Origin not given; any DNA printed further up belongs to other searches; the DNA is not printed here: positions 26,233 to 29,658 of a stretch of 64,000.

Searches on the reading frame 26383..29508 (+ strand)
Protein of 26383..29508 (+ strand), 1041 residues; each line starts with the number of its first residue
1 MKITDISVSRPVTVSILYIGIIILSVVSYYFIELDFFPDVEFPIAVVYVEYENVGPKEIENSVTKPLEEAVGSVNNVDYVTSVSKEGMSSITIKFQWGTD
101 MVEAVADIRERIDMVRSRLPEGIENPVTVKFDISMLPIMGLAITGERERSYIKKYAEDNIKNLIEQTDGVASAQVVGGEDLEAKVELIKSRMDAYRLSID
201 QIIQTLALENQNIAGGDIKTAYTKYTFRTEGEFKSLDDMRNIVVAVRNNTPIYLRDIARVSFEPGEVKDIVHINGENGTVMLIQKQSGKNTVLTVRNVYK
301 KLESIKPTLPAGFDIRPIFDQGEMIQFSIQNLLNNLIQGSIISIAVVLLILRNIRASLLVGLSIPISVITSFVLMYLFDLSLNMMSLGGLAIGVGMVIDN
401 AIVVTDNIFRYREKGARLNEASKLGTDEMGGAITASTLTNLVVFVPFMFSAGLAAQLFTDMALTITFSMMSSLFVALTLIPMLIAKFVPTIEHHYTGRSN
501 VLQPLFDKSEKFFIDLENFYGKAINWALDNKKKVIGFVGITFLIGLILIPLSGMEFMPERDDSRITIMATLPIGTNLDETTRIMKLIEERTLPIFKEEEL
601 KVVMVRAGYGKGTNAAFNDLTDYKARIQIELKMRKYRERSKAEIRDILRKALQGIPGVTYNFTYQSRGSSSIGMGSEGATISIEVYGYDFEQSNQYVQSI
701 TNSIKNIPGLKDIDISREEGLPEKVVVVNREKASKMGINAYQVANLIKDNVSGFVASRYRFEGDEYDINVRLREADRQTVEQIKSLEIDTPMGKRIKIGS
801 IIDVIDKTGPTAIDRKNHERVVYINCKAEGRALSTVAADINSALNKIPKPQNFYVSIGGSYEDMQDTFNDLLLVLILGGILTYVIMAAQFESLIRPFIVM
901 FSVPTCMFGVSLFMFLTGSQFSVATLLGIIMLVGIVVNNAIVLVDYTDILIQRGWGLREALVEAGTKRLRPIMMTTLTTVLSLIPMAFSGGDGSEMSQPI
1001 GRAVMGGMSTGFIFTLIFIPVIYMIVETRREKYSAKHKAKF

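Call 54: search_protein_families(library=pfam, proteins=[window:26383-29508:+])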
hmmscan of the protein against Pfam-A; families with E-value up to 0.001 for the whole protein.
window:26383-29508:+ (1041 aa): 3 families
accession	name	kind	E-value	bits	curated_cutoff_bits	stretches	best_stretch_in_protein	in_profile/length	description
PF00873.25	ACR_tran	-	1.2e-237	791.8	28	1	4-1026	2-1020/1021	AcrB/AcrD/AcrF family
PF03176.21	MMPL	-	5.2e-14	52.4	20.5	2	340-485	152-300/333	MMPL family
PF02355.23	SecD_SecF_C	-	2.5e-05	24.2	20.5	0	873-1017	37-177/189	Protein export membrane protein SecD/SecF, C-terminal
